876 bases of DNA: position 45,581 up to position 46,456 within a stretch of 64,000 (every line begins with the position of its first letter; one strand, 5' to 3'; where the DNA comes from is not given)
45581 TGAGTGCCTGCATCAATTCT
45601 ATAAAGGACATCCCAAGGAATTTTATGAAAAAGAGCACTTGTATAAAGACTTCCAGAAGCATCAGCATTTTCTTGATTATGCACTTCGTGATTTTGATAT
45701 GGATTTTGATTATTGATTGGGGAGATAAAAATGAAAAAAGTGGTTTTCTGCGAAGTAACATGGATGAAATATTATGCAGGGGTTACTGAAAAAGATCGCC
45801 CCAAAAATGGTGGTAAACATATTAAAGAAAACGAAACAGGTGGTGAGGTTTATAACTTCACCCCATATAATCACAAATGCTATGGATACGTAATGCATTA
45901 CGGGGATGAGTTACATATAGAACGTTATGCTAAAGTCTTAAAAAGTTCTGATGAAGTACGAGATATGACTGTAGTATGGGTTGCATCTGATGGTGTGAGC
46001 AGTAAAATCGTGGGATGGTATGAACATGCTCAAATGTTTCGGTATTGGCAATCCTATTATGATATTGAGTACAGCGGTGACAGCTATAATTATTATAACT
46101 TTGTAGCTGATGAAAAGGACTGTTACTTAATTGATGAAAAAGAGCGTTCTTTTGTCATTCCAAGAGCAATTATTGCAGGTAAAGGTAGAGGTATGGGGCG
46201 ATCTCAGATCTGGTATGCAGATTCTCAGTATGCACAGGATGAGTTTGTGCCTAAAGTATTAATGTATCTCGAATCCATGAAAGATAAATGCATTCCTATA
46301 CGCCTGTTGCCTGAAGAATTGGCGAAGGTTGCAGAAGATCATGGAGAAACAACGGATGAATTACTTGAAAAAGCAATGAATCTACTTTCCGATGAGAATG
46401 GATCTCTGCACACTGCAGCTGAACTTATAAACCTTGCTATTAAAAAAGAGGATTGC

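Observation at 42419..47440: AT-rich cargo block splitting the T4SS array: HTH regulator + SF2 helicase fused to a DUF45-like HExxH domain + coupled unknown/TPR protein, a candidate undescribed defence module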

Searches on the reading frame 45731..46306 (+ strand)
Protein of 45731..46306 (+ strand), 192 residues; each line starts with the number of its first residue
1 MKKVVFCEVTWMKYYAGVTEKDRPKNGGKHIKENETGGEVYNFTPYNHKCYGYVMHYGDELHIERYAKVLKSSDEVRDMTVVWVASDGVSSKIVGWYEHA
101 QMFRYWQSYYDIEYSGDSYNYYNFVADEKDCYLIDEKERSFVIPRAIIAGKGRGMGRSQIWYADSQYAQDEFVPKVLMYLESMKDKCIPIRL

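Call 26: search_solved_structures(query=A3, max_evalue=10, show_alignments=3)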
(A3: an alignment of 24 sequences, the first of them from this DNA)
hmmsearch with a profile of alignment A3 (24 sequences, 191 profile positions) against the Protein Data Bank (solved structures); distinct sequences matched with E-value up to 10: 0.

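Call 27: search_protein_families(library=pfam, alignment_id=A3, max_evalue=1)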
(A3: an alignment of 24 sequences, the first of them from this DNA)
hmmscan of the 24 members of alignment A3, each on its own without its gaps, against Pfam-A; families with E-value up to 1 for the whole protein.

A. member 1, seq(192 aa): 0 families

B. families by the number of members that match (of 24 scanned): 7 families
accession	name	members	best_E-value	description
PF18077.6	DUF5595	2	0.013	Domain of unknown function (DUF5595)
PF00979.22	Reovirus_cap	1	0.008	Reovirus outer capsid protein, Sigma 3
PF02124.21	Marek_A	1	0.025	Marek's disease glycoprotein A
PF17297.7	PEPCK_N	1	0.036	Phosphoenolpyruvate carboxykinase N-terminal domain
PF00884.28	Sulfatase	1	0.1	Sulfatase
PF19373.4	DUF5948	1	0.1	Family of unknown function (DUF5948)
PF00024.32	PAN_1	1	0.15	PAN domain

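Call 48: search_protein_representatives(alignment_id=A3)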
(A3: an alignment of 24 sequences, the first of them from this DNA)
Query: 24 sequences, 191 profile positions. Proteins with E-value up to 0.001 (for the whole library): 2455; up to 1e-10: 1818; up to 1e-30: 505. The best 150 are listed.
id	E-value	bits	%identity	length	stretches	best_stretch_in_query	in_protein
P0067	1.4e-89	315.0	-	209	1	1-190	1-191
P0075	3.0e-84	297.6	-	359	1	2-189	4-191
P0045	5.1e-83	293.6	-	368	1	1-190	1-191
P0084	4.3e-82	290.5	-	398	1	2-190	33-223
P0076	3.6e-81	287.5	-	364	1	1-189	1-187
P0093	8.9e-79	279.7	-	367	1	2-189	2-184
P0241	4.7e-77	274.1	-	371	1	1-188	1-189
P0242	1.2e-74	266.3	-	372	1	3-190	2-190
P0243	9.2e-74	263.4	-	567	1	1-188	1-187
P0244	1.3e-73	262.8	-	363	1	1-189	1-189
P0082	1.6e-71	256.1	-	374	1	1-190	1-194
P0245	7.5e-70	250.6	-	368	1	2-185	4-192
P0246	1.4e-69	249.7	-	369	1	3-187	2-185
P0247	2.0e-69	249.2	-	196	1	2-188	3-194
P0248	8.1e-69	247.2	-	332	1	3-189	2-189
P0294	1.2e-50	187.9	-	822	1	3-184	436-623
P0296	6.6e-50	185.6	-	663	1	2-187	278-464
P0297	1.1e-49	184.8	-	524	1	2-184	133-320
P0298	6.6e-49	182.3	-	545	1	2-185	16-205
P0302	3.9e-47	176.5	-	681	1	2-187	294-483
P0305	1.5e-46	174.6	-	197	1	3-184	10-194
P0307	2.8e-46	173.7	-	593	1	3-189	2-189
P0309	4.9e-46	172.9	-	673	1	3-187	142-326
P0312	2.6e-45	170.6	-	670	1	2-186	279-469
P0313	3.7e-45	170.1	-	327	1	1-181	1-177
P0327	3.9e-43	163.5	-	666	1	2-186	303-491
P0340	2.8e-42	160.7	-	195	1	3-185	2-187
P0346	5.5e-42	159.7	-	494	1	3-183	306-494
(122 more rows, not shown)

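Call 51: search_protein_families(library=pfam, alignment_id=A5, max_evalue=0.001)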
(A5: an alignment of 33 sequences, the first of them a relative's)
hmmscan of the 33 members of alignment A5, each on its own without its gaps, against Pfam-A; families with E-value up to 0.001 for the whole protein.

A. member 1, P0294 (822 aa): 1 family
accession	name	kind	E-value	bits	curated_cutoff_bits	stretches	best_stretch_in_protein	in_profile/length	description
PF13391.12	HNH_2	-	5.2e-13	49.1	21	1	674-727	1-66/66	HNH endonuclease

B. families by the number of members that match (of 33 scanned): 37 families (the first 25 are shown)
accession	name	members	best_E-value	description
PF13391.12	HNH_2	7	2.6e-14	HNH endonuclease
PF01844.29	HNH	7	1.3e-12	HNH endonuclease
PF13020.12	NOV_C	4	1.2e-13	Protein NO VEIN, C-terminal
PF00515.34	TPR_1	3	3.5e-30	Tetratricopeptide repeat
PF07719.23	TPR_2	3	7.3e-28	Tetratricopeptide repeat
PF13424.12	TPR_12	3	1.1e-13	Tetratricopeptide repeat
PF13181.12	TPR_8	2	1.3e-20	Tetratricopeptide repeat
PF13414.12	TPR_11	2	1.2e-18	TPR repeat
PF13428.12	TPR_14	2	8.5e-17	Tetratricopeptide repeat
PF14559.12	TPR_19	2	1e-16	Tetratricopeptide repeat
PF12895.13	ANAPC3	2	9.9e-16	Anaphase-promoting complex, cyclosome, subunit 3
PF18491.7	SRA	2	8.7e-15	SET and RING associated domain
PF13174.12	TPR_6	2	2.1e-13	Tetratricopeptide repeat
PF23914.1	TPR_CcmH_CycH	2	8.7e-12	Cytochrome c-type biogenesis protein H TPR domain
PF13431.12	TPR_17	2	1.3e-11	Tetratricopeptide repeat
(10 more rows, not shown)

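Call 52: search_protein_families(library=pfam, alignment_id=A6, max_evalue=0.001)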
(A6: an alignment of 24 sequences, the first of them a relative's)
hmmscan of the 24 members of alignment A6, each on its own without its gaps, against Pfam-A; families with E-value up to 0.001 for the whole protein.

A. member 1, P0313 (327 aa): 1 family
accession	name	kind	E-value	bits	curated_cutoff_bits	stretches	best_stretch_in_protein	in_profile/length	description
PF13020.12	NOV_C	-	4.2e-11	43.2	22.1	1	206-288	1-83/91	Protein NO VEIN, C-terminal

B. families by the number of members that match (of 24 scanned): 10 families
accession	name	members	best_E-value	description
PF13020.12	NOV_C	19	3.7e-14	Protein NO VEIN, C-terminal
PF13391.12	HNH_2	1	1.7e-14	HNH endonuclease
PF01844.29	HNH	1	3.1e-07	HNH endonuclease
PF00515.34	TPR_1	1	4.6e-07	Tetratricopeptide repeat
PF07719.23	TPR_2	1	5.1e-07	Tetratricopeptide repeat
PF13414.12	TPR_11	1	5.6e-06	TPR repeat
PF25058.1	ARM_TT21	1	2.6e-05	Tetratricopeptide repeat protein 21 ARM repeat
PF13181.12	TPR_8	1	2.8e-05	Tetratricopeptide repeat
PF13424.12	TPR_12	1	6.1e-05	Tetratricopeptide repeat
PF25062.1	ARM_TT21_N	1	8.5e-05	Tetratricopeptide repeat protein 21 N-terminal ARM repeat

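Call 54: search_protein_families(library=pfam, proteins=[P0294, P0296, P0302, P0312, P0327, P0309, P0297, P0298, P0307, P0346], max_evalue=0.01)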
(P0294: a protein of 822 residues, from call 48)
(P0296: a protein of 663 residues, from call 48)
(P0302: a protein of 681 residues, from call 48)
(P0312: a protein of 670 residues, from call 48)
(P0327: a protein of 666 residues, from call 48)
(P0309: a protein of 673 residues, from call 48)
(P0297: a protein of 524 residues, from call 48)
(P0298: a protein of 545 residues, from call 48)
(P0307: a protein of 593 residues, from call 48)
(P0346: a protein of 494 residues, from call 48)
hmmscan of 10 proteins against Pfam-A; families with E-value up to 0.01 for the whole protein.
P0294 (822 aa): 1 family
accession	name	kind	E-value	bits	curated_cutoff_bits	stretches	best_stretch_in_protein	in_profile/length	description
PF13391.12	HNH_2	-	5.2e-13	49.1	21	1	674-727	1-66/66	HNH endonuclease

P0296 (663 aa): 2 families
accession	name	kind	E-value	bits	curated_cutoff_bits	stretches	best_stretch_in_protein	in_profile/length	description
PF18491.7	SRA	-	8.7e-15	55.4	30.2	1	12-144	11-144/145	SET and RING associated domain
PF13391.12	HNH_2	-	3.1e-13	49.8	21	1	512-565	1-66/66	HNH endonuclease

P0302 (681 aa): 1 family
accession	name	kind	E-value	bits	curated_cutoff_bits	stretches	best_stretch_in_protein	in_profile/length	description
PF13391.12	HNH_2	-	4.3e-14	52.6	21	1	531-583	1-66/66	HNH endonuclease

P0312 (670 aa): 1 family
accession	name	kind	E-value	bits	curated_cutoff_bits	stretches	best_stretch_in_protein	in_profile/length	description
PF13391.12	HNH_2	-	1.1e-13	51.2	21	1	518-571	1-66/66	HNH endonuclease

P0327 (666 aa): 1 family
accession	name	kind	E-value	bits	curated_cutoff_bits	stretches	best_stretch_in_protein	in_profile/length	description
PF01844.29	HNH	-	1e-05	26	21.4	1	591-629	12-45/47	HNH endonuclease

P0309 (673 aa): 5 families
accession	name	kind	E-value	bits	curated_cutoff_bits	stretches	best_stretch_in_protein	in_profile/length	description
PF07728.20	AAA_5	-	9.7e-16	58.5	22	1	405-535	31-139/139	AAA domain (dynein-related subfamily)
PF01878.24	EVE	-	6.2e-10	39.7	23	1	3-106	3-115/145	EVE domain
PF00004.35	AAA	-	1.3e-05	26.1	21.2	0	351-363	1-13/131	ATPase family associated with various cellular activities (AAA)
PF02562.22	PhoH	-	0.0011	18.9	27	1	350-380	21-51/205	PhoH-like protein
PF13245.12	AAA_19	-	0.0012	19.5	25.1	1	348-473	11-106/134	AAA domain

P0297 (524 aa): 1 family
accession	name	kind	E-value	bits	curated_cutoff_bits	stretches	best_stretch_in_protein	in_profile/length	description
PF13391.12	HNH_2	-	2.6e-14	53.3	21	1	375-428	1-66/66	HNH endonuclease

P0298 (545 aa): 4 families
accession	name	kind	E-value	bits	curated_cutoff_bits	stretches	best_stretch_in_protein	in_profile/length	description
PF01844.29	HNH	-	4.3e-10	40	21.4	1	422-471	1-45/47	HNH endonuclease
PF13391.12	HNH_2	-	0.00053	20.2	21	1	422-468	1-56/66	HNH endonuclease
PF23382.1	DUF7097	-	0.00065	20.1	27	1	402-473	62-138/175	Family of unknown function (DUF7097)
PF14279.12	HNH_5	-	0.00067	20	27.5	1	431-470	3-43/56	HNH endonuclease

P0307 (593 aa): 5 families
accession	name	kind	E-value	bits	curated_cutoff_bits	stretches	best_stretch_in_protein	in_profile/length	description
PF13424.12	TPR_12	-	1.9e-08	34.8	30.1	1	212-270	6-73/77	Tetratricopeptide repeat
PF07719.23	TPR_2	-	3e-08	33.6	27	0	242-272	1-31/34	Tetratricopeptide repeat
PF00515.34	TPR_1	-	2.7e-07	30.6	27.8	1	242-271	1-30/34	Tetratricopeptide repeat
PF13181.12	TPR_8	-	0.0022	18.4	25.7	0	242-272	1-31/34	Tetratricopeptide repeat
PF13176.12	TPR_7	-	0.0056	17.1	27.9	0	245-277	2-34/36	Tetratricopeptide repeat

P0346 (494 aa): 1 family
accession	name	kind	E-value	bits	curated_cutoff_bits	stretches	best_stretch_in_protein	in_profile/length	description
PF18491.7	SRA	-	1.5e-10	41.6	30.2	1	70-194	4-144/145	SET and RING associated domain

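Call 68: search_solved_structures(query=A7, max_evalue=10, show_alignments=3)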
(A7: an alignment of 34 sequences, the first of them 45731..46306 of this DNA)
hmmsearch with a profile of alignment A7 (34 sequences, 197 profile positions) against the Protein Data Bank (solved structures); distinct sequences matched with E-value up to 10: 4.
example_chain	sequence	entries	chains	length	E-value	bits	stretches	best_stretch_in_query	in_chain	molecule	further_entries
1cm0_B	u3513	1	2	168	0.11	15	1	3-67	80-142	P300/CBP ASSOCIATING FACTOR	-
4nsq_A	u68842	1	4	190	0.15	14.6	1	3-67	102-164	Histone acetyltransferase KAT2B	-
1jkf_A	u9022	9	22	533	0.52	12.8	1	48-88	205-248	myo-inositol-1-phosphate synthase | Inositol-3-phosphate synthase | myo-inositol-phosphate synthase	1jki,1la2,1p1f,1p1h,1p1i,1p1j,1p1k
6x4g_N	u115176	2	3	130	1.2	11.6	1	10-41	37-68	anti ICOS-L VHH domain VNAR | VNAR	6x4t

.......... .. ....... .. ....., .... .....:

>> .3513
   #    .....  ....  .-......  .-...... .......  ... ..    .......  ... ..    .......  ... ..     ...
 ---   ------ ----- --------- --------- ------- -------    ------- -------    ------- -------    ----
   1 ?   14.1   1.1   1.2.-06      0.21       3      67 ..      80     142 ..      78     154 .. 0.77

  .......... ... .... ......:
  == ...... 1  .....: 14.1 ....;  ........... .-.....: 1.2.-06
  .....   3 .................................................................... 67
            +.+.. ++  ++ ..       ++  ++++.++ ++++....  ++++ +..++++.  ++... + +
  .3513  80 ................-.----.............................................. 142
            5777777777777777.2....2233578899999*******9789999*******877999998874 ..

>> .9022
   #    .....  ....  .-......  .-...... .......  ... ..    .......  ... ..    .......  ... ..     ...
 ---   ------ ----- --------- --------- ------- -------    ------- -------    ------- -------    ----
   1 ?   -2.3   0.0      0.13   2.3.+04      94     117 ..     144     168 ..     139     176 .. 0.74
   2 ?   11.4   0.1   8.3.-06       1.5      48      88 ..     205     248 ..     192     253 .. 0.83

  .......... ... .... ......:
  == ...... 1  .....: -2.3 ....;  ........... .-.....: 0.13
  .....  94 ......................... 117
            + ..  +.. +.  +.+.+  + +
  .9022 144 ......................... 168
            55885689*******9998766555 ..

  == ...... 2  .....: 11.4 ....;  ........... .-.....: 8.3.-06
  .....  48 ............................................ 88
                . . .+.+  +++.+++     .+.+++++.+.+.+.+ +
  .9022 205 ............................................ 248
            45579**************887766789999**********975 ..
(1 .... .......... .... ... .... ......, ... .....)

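Call 92: find_encoding_contigs(protein=P0340, flank=7000, max_places=4)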
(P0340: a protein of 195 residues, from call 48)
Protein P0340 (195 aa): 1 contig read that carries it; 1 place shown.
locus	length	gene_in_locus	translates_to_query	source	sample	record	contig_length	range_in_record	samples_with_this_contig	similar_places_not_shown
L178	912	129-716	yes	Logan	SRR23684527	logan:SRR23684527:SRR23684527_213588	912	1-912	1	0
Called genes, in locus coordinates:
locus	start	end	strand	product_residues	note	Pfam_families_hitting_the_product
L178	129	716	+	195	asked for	-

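Call 93: find_encoding_contigs(protein=P0305, flank=7000, max_places=4)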
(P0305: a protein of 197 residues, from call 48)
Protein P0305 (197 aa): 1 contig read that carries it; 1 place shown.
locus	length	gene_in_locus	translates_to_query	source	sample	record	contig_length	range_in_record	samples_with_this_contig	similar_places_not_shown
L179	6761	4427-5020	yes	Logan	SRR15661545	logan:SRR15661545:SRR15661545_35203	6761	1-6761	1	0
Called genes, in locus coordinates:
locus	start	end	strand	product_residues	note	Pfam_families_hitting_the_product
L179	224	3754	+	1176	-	-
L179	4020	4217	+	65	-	PF03050:DDE_Tnp_IS66 (weak)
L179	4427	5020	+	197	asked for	-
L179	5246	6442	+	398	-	PF14072:DndB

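Call 105: list_cluster_members(proteins=[P0313, P0296, P0309, P0145, P0047, P0247, P0239])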
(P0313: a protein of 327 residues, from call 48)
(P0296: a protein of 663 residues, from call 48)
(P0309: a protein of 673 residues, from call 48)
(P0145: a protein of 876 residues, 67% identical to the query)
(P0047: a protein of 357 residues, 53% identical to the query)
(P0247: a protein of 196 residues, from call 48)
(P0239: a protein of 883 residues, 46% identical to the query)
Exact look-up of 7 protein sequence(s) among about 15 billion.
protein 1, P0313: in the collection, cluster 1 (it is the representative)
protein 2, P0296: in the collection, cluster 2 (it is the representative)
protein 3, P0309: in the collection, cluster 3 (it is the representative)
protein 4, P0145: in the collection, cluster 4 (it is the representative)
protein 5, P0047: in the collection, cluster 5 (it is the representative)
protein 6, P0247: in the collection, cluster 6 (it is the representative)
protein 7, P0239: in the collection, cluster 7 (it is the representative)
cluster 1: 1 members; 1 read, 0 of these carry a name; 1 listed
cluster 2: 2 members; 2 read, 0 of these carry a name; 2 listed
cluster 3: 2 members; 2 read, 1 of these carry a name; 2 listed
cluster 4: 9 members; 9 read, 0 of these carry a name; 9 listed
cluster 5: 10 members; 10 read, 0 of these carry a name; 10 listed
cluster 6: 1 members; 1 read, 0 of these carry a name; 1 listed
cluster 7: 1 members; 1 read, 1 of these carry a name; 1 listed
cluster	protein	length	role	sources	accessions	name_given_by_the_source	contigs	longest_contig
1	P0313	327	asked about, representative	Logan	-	-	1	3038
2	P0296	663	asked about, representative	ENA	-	-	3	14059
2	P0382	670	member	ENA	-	-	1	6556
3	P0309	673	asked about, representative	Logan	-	-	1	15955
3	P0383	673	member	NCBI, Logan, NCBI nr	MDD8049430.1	MAG: AAA family ATPase [Thomasclavelia sp.] | AAA family ATPase [Thomasclavelia sp.]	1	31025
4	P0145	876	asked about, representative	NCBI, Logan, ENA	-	-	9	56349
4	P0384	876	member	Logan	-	-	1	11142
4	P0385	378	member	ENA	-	-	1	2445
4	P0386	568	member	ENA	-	-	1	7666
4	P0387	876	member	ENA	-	-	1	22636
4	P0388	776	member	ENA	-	-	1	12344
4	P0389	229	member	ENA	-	-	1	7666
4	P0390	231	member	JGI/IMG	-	-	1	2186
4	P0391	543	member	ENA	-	-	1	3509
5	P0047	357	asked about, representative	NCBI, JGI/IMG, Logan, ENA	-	-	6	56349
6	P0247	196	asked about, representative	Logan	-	-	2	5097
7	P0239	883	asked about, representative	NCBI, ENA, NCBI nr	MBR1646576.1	MAG: DEAD/DEAH box helicase family protein [Selenomonadaceae bacterium] | DEAD/DEAH box helicase family protein [Selenomonadaceae bacterium]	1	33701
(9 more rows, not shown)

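Call 106: find_encoding_contigs(protein=P0309, flank=6000, max_places=2)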
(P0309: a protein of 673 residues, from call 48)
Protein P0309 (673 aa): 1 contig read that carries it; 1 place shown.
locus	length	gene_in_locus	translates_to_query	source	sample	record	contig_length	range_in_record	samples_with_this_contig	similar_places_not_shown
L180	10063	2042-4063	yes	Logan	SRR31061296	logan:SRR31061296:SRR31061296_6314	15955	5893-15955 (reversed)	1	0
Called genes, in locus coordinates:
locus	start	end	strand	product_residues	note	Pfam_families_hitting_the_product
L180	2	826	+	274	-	?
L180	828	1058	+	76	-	-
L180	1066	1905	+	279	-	PF00924:MS_channel_2nd, PF21082:MS_channel_3rd (weak)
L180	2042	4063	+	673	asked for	PF01878:EVE, PF00004:AAA (faint), PF07728:AAA_5, PF28529:McrB_lid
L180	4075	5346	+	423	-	PF10117:McrBC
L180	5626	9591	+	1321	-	PF16593:Cas9-BH, PF16592:Cas9_REC, PF13395:HNH_4, PF22702:Cas9_RuvC, PF16595:Cas9_PI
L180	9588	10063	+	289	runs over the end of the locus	PF01867:Cas_Cas1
